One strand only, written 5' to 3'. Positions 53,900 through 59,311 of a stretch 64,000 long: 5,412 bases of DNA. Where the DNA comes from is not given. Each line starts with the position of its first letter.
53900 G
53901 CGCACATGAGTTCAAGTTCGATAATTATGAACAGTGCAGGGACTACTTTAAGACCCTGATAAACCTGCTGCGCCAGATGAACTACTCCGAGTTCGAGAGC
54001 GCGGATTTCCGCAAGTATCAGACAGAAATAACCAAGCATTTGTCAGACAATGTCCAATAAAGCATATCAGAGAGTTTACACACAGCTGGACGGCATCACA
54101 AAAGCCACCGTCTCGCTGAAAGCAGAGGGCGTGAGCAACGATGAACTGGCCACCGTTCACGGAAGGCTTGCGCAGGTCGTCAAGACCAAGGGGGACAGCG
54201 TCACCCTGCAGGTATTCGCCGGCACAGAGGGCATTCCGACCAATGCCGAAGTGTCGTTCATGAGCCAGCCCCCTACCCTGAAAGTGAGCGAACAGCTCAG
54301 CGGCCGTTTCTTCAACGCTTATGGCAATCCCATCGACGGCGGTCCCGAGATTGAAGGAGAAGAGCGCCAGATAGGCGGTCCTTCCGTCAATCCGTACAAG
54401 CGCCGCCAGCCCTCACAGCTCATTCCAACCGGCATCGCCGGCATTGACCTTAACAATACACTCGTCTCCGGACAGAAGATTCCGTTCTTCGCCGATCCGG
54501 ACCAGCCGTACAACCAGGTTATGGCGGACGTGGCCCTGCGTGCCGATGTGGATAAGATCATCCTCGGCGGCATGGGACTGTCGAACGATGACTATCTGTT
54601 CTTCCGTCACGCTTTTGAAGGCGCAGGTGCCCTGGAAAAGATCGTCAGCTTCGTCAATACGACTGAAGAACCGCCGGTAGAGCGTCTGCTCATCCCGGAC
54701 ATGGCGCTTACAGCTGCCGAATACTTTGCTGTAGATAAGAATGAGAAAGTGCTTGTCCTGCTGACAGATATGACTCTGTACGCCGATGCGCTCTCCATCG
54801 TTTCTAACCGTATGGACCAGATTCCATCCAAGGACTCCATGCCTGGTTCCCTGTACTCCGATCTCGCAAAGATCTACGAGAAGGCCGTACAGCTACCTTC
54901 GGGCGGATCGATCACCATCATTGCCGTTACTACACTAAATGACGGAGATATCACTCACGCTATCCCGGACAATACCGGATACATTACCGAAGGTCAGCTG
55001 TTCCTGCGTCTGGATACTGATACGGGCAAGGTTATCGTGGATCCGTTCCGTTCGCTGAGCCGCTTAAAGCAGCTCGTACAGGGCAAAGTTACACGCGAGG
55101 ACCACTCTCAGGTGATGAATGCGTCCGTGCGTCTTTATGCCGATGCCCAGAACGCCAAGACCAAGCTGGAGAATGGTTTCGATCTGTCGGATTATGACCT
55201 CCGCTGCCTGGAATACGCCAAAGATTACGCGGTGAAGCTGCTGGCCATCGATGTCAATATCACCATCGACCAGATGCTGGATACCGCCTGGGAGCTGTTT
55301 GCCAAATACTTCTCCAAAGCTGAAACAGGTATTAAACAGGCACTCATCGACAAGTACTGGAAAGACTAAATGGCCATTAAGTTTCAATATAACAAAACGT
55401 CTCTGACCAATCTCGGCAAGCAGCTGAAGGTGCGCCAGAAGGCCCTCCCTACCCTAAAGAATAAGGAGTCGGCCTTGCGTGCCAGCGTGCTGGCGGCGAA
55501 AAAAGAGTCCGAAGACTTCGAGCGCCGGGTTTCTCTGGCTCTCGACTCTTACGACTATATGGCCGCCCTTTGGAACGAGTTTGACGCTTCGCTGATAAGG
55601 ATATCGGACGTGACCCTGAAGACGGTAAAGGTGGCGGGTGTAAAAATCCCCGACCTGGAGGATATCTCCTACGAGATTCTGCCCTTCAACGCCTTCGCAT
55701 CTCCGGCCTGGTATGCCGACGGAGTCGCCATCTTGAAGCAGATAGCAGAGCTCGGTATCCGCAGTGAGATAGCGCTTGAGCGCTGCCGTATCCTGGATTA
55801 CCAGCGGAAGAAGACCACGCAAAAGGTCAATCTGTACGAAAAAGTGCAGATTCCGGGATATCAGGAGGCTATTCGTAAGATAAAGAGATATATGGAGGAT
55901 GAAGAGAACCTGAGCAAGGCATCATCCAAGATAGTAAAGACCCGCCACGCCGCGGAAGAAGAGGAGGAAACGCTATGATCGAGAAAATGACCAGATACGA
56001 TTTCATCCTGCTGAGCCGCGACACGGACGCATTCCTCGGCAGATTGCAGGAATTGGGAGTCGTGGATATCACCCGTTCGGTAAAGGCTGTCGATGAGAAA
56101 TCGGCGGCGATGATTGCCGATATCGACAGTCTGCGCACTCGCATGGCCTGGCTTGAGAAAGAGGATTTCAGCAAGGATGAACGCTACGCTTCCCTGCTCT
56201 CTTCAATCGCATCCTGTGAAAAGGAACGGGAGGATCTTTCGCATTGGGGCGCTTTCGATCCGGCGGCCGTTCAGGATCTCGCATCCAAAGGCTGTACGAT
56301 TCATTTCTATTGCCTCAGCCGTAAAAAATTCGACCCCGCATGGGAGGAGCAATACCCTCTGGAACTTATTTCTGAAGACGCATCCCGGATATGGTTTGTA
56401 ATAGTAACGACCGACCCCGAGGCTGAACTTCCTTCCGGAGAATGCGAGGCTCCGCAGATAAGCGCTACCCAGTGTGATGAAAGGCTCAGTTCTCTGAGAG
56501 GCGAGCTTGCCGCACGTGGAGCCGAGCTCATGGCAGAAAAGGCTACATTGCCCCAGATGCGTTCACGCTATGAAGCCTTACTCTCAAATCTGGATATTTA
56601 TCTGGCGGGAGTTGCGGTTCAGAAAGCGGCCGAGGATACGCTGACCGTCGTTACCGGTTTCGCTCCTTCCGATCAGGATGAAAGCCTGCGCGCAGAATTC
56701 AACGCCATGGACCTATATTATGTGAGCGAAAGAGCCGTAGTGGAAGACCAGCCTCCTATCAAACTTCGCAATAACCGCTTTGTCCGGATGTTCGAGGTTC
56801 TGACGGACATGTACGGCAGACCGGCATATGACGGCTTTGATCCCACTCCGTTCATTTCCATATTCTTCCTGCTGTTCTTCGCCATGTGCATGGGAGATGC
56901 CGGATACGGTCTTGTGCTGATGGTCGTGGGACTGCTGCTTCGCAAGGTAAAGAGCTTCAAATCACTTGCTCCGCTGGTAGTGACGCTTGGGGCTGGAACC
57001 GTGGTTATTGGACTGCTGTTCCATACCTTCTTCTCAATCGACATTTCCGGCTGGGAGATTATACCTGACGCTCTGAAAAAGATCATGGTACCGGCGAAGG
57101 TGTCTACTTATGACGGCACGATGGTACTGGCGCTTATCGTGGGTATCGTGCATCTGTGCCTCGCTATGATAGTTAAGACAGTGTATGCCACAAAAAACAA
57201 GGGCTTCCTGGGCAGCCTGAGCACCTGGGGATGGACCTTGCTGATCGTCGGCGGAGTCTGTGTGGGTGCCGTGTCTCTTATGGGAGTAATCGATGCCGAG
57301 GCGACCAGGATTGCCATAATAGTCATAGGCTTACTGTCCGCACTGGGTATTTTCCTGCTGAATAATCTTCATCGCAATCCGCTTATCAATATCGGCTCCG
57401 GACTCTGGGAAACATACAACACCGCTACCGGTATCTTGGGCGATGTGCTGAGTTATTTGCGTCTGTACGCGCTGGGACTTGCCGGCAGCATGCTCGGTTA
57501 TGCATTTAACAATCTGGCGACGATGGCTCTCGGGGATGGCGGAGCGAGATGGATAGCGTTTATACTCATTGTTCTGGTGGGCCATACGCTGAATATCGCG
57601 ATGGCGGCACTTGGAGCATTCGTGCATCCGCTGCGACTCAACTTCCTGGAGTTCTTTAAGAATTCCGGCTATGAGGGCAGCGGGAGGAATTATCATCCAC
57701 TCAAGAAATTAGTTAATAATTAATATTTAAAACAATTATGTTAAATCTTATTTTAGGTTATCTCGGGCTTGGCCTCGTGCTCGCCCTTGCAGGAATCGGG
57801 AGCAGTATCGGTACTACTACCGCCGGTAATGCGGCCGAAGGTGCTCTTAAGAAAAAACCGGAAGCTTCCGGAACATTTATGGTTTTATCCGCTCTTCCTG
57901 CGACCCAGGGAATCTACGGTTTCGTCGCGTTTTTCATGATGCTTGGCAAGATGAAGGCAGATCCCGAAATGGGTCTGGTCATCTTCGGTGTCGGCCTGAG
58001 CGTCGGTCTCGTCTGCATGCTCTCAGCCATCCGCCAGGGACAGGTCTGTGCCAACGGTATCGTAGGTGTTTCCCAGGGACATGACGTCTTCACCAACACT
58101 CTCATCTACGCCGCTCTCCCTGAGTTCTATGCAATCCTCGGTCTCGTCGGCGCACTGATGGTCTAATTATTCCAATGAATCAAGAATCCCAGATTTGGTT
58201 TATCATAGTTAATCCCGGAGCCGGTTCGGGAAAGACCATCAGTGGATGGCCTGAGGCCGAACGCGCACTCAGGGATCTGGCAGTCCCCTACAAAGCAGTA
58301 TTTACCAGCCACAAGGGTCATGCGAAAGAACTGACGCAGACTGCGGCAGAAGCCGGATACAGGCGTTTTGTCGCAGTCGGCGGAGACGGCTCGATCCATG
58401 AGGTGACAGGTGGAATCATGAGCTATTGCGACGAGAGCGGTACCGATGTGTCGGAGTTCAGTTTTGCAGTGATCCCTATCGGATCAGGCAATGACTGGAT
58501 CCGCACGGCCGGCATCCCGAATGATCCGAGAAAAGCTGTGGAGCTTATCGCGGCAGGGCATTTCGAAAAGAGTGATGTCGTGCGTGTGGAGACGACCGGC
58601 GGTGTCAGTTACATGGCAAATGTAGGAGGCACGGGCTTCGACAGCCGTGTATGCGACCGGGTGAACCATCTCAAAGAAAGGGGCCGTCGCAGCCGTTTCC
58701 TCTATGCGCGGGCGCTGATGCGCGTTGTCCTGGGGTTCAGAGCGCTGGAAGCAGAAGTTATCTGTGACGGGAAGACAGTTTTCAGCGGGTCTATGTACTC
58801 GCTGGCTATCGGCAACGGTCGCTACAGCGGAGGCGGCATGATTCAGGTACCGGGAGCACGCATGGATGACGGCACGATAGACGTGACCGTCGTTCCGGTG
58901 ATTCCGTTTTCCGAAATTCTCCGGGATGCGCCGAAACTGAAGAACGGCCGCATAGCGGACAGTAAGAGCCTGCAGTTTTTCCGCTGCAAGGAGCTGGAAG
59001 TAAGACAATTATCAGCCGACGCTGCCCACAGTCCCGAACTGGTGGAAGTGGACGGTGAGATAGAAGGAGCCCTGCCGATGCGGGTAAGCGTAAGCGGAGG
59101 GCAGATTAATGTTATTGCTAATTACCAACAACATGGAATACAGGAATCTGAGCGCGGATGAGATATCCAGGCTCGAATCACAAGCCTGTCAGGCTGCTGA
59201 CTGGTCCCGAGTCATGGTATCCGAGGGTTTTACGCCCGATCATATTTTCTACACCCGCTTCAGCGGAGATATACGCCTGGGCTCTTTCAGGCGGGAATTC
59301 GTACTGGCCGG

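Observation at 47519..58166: Na+-pumping decarboxylase operon joined directly to a Na+-type V/A-ATPase operon: one-transcript decarboxylation phosphorylation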

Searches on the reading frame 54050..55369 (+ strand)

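Call 3: search_protein_families(library=pfam, proteins=[window:54050-55369:+])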
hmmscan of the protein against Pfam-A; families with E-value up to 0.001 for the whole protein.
window:54050-55369:+ (439 aa): 3 families
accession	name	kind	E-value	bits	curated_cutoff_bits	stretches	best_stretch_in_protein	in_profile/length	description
PF00006.31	ATP-synt_ab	-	2.9e-49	168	29.5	1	128-337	1-213/213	ATP synthase alpha/beta family, nucleotide-binding domain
PF22919.1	ATP-synt_VA_C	-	3.9e-12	46.5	24.7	1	346-437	6-101/101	C-terminal domain of V and A type ATP synthase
PF02874.29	ATP-synt_ab_N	-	9e-05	23.4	20.9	1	37-70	34-67/69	ATP synthase alpha/beta family, beta-barrel domain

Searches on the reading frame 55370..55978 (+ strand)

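Call 3: search_protein_families(library=pfam, proteins=[window:55370-55978:+])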
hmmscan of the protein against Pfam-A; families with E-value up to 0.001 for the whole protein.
window:55370-55978:+ (202 aa): 1 family
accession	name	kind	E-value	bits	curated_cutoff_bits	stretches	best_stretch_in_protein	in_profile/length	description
PF01813.22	ATP-synt_D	-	8.6e-35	120.8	25.7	1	11-190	1-195/196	ATP synthase subunit D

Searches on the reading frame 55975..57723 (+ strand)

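Call 3: search_protein_families(library=pfam, proteins=[window:55975-57723:+])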
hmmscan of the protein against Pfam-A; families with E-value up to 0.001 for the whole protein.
window:55975-57723:+ (582 aa): 2 families
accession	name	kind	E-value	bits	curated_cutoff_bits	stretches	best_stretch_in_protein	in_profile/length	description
PF01496.24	V_ATPase_I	-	1.3e-19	70.1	30.7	2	223-322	308-413/815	V-type ATPase 116kDa subunit family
PF23636.1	DUF7144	-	0.00049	20.7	27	1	385-462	8-88/115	Domain of unknown function (DUF7144)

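Call 35: search_protein_families(library=ncbifam, proteins=[window:55975-57723:+], max_evalue=0.00001)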
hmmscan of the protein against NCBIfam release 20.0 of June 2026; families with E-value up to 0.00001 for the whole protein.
window:55975-57723:+ (582 aa): 9 families
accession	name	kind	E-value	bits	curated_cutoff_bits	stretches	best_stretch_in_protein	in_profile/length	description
NF004429.0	PRK05771.2-2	equivalog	1.1e-61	209.3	799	1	66-579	84-606/608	V-type ATP synthase subunit I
NF004430.0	PRK05771.2-4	equivalog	9.9e-55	186.3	670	1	196-576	243-637/646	V-type ATP synthase subunit I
NF004428.0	PRK05771.2-1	equivalog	1.3e-50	172.3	766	1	257-577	345-670/680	V-type ATP synthase subunit I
NF004431.0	PRK05771.2-5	equivalog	2.3e-50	171.8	851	2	382-580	458-642/649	V-type ATP synthase subunit I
NF004427.0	PRK05771.1-1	equivalog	2.8e-47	161.8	942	1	169-578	252-652/668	V-type ATP synthase subunit I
NF004434.0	PRK05771.3-3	equivalog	1.5e-40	139.3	777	1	151-577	214-676/686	V-type ATP synthase subunit I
NF004432.0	PRK05771.3-1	equivalog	3.4e-20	72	1044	1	207-577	249-627/643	V-type ATP synthase subunit I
NF004433.0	PRK05771.3-2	equivalog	2e-19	69.5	1173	2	480-580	593-697/701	V-type ATP synthase subunit I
NF004435.0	PRK05771.3-4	equivalog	2.7e-11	42.6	1410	1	480-578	595-696/701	V-type ATP synthase subunit I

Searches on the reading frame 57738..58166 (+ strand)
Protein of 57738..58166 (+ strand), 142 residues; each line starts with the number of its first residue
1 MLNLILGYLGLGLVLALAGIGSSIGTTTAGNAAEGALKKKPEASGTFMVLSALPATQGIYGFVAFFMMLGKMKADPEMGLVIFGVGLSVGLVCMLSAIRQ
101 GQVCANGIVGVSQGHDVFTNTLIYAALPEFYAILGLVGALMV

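Call 4: search_protein_families(library=pfam, proteins=[window:57738-58166:+])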
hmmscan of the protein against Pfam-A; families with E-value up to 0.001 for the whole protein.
window:57738-58166:+ (142 aa): 1 family
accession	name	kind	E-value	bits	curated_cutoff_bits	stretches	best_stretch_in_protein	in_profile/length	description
PF00137.26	ATP-synt_C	-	6.7e-29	100.4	24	2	83-141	1-59/60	ATP synthase subunit C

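Call 35: search_protein_families(library=ncbifam, proteins=[window:57738-58166:+], max_evalue=0.00001)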
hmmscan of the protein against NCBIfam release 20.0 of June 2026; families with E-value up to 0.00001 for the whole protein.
window:57738-58166:+ (142 aa): 7 families
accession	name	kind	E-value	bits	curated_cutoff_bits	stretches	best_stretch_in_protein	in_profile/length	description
NF005124.0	PRK06558.1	equivalog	3e-30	105.1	127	1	4-141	14-153/159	V-type ATP synthase subunit K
NF006219.0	PRK08344.1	equivalog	1.8e-28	99.4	108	1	4-141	4-155/161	V-type ATP synthase subunit K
NF007200.0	PRK09621.1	equivalog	2.9e-26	92.1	108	1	7-142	5-140/141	ATP synthase subunit C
NF004913.0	PRK06271.1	equivalog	1.2e-23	83.6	211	1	4-141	5-139/220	V-type ATP synthase subunit K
NF011483.0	PRK14893.1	equivalog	2.9e-15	56.7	188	1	6-141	10-152/162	V-type ATP synthase subunit K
NF005174.0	PRK06649.1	equivalog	5.1e-14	52.5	127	1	6-140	3-139/143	V-type ATP synthase subunit K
NF004888.0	PRK06251.1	equivalog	6e-11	42.4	101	1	9-71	38-101/102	V-type ATP synthase subunit K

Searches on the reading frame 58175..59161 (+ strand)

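Call 4: search_protein_families(library=pfam, proteins=[window:58175-59161:+])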
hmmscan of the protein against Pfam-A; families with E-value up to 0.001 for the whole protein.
window:58175-59161:+ (328 aa): 2 families
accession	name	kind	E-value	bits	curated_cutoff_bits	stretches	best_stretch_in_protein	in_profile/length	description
PF00781.29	DAGK_cat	-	6.7e-28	97.2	23.6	1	8-138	2-125/125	Diacylglycerol kinase catalytic domain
PF19279.4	YegS_C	-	5.8e-25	88.3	27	1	153-314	5-157/158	YegS C-terminal NAD kinase beta sandwich-like domain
